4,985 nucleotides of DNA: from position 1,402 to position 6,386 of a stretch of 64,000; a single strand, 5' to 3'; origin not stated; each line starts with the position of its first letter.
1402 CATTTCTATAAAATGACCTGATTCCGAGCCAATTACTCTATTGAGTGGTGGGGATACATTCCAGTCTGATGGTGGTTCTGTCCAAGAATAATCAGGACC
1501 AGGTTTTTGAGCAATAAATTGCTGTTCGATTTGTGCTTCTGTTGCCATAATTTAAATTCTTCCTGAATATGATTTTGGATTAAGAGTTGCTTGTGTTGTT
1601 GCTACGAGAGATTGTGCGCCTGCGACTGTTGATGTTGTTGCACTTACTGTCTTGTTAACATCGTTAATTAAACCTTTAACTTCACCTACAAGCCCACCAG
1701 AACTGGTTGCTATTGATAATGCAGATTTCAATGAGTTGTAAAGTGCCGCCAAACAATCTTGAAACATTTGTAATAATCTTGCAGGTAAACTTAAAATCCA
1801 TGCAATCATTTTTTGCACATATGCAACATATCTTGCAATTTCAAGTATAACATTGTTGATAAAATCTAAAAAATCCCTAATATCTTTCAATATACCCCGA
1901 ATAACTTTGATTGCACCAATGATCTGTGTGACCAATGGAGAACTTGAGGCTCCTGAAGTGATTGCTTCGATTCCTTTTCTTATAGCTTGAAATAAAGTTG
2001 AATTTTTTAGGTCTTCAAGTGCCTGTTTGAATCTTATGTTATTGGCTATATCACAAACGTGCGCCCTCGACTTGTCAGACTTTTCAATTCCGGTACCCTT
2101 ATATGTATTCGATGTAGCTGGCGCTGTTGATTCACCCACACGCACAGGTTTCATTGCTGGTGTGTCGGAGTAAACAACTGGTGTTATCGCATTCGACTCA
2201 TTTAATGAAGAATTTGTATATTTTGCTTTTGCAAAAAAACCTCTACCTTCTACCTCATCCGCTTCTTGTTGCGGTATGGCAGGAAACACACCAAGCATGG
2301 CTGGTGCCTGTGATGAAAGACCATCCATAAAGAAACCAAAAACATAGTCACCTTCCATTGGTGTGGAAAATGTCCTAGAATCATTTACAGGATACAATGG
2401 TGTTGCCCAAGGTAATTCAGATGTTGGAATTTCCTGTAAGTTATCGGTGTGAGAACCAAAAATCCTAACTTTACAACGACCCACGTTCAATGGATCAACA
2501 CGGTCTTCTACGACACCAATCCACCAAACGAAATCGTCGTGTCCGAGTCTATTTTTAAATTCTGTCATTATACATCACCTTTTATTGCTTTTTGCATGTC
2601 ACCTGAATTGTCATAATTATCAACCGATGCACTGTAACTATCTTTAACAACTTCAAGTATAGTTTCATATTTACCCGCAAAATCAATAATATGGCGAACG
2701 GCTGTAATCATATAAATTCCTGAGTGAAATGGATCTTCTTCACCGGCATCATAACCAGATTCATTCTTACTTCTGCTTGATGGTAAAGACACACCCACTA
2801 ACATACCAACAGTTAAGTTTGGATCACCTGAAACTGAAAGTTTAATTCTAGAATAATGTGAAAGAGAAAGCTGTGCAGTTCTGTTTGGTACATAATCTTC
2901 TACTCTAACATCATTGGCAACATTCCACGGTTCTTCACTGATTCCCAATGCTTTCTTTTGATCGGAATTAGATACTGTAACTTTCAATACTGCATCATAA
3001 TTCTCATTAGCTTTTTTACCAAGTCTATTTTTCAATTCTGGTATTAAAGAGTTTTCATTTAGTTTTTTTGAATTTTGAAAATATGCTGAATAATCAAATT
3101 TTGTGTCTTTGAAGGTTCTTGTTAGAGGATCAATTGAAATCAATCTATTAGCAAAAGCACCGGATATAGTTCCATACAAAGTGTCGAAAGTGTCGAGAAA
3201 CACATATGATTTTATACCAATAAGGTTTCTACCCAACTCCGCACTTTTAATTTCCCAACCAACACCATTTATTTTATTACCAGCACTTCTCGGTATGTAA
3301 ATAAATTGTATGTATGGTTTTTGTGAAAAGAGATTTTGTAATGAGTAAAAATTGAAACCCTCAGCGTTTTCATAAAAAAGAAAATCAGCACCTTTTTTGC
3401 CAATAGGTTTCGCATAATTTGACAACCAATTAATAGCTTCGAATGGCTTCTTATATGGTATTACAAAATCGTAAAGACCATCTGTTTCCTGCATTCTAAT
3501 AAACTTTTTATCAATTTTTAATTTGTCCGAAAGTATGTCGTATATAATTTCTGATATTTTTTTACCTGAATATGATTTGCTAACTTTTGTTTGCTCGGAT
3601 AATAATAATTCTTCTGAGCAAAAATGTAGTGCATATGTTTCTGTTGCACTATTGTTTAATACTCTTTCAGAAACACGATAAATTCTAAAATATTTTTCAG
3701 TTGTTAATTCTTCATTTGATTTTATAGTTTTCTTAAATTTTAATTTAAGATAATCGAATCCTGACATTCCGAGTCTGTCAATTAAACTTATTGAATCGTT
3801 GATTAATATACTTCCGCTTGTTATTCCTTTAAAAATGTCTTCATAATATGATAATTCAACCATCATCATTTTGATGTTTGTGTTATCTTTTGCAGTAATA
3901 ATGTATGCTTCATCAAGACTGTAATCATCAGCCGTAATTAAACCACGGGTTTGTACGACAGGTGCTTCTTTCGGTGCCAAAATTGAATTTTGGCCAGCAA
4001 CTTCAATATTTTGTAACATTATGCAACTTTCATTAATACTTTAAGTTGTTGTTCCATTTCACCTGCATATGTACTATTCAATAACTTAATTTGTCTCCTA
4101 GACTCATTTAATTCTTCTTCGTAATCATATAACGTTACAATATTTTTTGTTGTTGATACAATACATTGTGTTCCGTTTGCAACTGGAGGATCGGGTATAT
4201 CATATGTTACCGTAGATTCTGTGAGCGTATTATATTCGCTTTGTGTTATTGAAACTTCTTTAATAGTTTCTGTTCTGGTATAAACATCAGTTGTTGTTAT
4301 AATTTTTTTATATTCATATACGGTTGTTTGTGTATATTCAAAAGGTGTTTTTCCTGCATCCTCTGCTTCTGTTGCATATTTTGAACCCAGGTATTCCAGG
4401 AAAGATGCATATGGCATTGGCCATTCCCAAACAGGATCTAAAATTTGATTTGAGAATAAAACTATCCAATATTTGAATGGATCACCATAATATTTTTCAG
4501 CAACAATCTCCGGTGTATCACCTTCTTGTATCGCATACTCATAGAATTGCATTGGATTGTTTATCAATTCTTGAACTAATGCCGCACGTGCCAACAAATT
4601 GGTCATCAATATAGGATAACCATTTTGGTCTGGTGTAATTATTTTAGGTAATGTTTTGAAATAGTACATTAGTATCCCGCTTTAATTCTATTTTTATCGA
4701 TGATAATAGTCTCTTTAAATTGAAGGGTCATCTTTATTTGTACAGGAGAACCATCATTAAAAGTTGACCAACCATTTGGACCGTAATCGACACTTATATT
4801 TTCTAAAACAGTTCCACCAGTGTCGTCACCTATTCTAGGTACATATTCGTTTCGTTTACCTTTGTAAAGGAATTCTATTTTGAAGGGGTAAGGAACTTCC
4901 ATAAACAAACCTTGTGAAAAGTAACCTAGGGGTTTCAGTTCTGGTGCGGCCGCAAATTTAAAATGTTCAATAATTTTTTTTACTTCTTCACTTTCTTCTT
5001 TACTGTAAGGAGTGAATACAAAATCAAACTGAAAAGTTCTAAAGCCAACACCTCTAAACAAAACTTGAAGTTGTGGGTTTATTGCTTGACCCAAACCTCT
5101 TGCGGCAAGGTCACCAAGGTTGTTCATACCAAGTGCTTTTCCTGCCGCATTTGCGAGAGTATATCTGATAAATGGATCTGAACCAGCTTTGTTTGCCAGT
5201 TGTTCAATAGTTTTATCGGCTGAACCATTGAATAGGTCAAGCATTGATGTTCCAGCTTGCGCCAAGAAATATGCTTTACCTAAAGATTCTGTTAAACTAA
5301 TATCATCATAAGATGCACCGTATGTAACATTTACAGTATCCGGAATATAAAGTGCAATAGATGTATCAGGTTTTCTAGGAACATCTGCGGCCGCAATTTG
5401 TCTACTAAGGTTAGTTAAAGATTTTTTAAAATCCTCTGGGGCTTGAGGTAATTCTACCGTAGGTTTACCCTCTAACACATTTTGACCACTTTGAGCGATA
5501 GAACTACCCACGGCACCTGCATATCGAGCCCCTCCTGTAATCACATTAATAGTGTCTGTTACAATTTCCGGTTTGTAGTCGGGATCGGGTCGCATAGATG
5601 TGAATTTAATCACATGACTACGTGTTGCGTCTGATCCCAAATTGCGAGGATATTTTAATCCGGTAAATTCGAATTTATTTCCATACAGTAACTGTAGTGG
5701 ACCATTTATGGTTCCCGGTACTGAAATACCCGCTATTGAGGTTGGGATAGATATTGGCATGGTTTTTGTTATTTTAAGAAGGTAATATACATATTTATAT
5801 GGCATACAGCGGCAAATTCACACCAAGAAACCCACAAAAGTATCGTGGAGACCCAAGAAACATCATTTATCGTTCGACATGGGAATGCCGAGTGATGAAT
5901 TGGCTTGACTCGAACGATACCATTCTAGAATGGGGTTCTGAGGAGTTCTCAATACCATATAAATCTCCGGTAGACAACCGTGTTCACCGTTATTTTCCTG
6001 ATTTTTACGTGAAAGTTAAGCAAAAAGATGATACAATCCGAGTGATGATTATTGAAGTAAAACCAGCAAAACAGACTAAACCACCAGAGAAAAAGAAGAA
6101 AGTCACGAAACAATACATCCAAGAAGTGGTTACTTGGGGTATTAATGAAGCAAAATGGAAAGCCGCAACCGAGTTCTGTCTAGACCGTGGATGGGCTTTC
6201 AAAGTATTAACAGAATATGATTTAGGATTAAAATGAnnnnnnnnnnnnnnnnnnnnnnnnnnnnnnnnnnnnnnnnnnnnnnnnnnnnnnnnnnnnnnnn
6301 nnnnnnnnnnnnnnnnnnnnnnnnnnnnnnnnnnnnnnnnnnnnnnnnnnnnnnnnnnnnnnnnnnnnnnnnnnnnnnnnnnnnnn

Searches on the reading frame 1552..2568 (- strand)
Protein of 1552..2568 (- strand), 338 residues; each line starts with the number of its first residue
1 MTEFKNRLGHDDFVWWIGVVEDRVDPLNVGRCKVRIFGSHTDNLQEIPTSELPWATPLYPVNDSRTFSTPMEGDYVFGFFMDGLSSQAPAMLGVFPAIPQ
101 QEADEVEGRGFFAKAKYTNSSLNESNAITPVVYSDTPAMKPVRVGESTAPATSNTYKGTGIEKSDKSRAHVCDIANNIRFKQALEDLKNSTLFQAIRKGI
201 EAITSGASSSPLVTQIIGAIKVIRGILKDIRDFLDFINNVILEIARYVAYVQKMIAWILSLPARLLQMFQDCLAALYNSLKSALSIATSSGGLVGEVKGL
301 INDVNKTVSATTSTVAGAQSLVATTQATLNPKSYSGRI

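Call 21: search_protein_families(library=phrogs, proteins=[window:1552-2568:-], max_evalue=0.001)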
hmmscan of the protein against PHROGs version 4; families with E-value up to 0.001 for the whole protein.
window:1552-2568:- (338 aa): 5 families
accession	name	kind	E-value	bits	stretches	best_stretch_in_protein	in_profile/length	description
phrog_430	-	tail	7.1e-29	101.8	1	8-109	13-117/868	baseplate hub subunit and tail lysozyme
phrog_694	-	tail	1.5e-28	100.6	1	6-164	14-179/851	baseplate hub and tail lysozyme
phrog_1922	-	tail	1.9e-25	90.5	1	5-312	9-304/932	baseplate hub subunit and tail lysozyme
phrog_33098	-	tail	4.1e-11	43.4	1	30-95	49-121/641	baseplate hub and tail lysozyme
phrog_37871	-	tail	0.00019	22.3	1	17-57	6-45/257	baseplate protein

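Call 31: search_protein_families(library=pfam, proteins=[window:1552-2568:-], max_evalue=0.01)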
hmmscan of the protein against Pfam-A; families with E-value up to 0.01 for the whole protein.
window:1552-2568:- (338 aa): 1 family
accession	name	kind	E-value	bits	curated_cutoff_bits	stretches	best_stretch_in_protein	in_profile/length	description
PF06714.17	Gp5_OB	-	0.00013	22.7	25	1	44-108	12-81/144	Gp5 N-terminal OB domain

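Call 46: search_solved_structures(query=window:1552-2568:-, max_evalue=1, show_alignments=2)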
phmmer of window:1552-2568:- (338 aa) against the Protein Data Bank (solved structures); distinct sequences matched with E-value up to 1: 5.
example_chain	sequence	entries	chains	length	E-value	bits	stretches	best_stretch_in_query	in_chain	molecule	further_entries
1pdl_A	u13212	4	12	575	2.1e-12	50.3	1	12-110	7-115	Tail-associated lysozyme | Peptidoglycan hydrolase gp5 | gp5, baseplate central spike protein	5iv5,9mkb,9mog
1k28_A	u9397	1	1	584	2.1e-12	50.2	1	12-110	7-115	TAIL-ASSOCIATED LYSOZYME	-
1wth_A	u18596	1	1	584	2.2e-12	50.2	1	12-110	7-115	Tail-associated lysozyme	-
2z6b_A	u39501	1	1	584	3.7e-12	49.4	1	14-110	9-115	Tail-associated lysozyme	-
9f4a_BB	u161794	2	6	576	3.1e-10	43.2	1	10-108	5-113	Baseplate central spike protein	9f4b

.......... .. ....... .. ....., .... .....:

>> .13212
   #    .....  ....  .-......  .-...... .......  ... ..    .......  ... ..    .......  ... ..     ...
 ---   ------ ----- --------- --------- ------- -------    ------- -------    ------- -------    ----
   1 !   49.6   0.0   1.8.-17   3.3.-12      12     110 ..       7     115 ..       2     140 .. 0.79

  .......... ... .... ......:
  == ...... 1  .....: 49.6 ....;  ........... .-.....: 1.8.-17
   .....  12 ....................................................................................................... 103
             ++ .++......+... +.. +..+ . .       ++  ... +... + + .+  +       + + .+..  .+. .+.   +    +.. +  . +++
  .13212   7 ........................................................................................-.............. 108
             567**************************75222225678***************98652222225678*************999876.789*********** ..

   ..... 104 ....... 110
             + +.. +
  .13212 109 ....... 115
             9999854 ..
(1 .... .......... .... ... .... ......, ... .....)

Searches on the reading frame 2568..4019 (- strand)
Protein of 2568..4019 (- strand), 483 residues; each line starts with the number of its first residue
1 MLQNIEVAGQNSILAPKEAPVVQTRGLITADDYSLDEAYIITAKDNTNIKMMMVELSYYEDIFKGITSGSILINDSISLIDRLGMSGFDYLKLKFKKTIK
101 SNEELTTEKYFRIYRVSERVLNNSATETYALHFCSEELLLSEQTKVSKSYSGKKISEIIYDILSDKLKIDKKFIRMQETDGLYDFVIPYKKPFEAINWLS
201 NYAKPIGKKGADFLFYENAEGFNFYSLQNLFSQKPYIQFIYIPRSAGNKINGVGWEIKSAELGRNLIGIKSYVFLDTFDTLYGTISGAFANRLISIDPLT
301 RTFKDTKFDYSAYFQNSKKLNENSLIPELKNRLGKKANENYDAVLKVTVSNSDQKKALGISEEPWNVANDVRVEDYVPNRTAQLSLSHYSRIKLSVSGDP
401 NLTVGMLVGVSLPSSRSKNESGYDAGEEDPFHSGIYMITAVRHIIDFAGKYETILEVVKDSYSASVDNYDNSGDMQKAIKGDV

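Call 21: search_protein_families(library=phrogs, proteins=[window:2568-4019:-], max_evalue=0.001)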
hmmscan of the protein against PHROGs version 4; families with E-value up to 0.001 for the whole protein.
window:2568-4019:- (483 aa): 2 families
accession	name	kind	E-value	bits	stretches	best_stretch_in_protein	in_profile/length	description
phrog_350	-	tail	5.9e-81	273.6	1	32-465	12-431/436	tail protein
phrog_24827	-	tail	7.1e-06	26.5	1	207-461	17-279/282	tail protein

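Call 31: search_protein_families(library=pfam, proteins=[window:2568-4019:-], max_evalue=0.01)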
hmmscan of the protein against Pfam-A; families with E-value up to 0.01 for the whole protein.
window:2568-4019:- (483 aa): 0 families

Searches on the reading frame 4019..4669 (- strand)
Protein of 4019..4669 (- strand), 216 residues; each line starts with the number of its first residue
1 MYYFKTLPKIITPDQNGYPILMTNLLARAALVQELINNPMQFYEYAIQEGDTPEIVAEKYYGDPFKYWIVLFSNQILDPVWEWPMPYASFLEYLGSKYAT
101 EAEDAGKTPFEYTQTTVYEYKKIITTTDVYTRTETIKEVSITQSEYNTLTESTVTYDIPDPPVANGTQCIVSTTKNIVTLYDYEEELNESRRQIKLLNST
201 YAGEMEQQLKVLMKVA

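Call 21: search_protein_families(library=phrogs, proteins=[window:4019-4669:-], max_evalue=0.001)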
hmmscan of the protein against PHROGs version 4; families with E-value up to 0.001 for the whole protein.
window:4019-4669:- (216 aa): 1 family
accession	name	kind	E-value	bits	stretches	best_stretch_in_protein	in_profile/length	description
phrog_232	-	tail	3.1e-32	113.4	1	1-214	2-193/296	baseplate wedge subunit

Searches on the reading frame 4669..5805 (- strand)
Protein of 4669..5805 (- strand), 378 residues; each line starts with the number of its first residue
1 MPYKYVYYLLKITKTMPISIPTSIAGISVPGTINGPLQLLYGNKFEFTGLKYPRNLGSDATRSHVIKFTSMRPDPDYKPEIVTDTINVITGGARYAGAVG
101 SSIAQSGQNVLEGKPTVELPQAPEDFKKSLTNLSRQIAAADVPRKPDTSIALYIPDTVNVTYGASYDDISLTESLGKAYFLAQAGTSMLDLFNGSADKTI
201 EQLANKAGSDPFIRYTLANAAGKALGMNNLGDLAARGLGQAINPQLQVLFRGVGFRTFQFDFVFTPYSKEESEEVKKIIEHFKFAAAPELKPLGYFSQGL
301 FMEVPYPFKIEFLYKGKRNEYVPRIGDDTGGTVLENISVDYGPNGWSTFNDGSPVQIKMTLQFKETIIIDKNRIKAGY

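Call 21: search_protein_families(library=phrogs, proteins=[window:4669-5805:-], max_evalue=0.001)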
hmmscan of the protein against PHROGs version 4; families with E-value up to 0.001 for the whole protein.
window:4669-5805:- (378 aa): 1 family
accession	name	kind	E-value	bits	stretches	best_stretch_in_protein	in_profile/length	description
phrog_230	-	tail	3.8e-53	182.5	1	50-377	291-585/628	baseplate tail tube cap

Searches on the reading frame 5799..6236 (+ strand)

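Call 21: search_protein_families(library=phrogs, proteins=[window:5799-6236:+], max_evalue=0.001)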
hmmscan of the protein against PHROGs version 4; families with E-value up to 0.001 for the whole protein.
window:5799-6236:+ (145 aa): 4 families
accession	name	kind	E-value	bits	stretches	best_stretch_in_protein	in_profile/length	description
phrog_218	-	connector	5.7e-62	209.2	1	1-143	2-142/148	head closure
phrog_14892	-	connector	3.5e-27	96.2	1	33-142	1-110/117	head closure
phrog_15137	-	DNA, RNA and nucleotide metabolism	4.9e-06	27.3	1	22-89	127-188/236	endonuclease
phrog_15427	-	DNA, RNA and nucleotide metabolism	0.0007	20.3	0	23-81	163-217/270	endonuclease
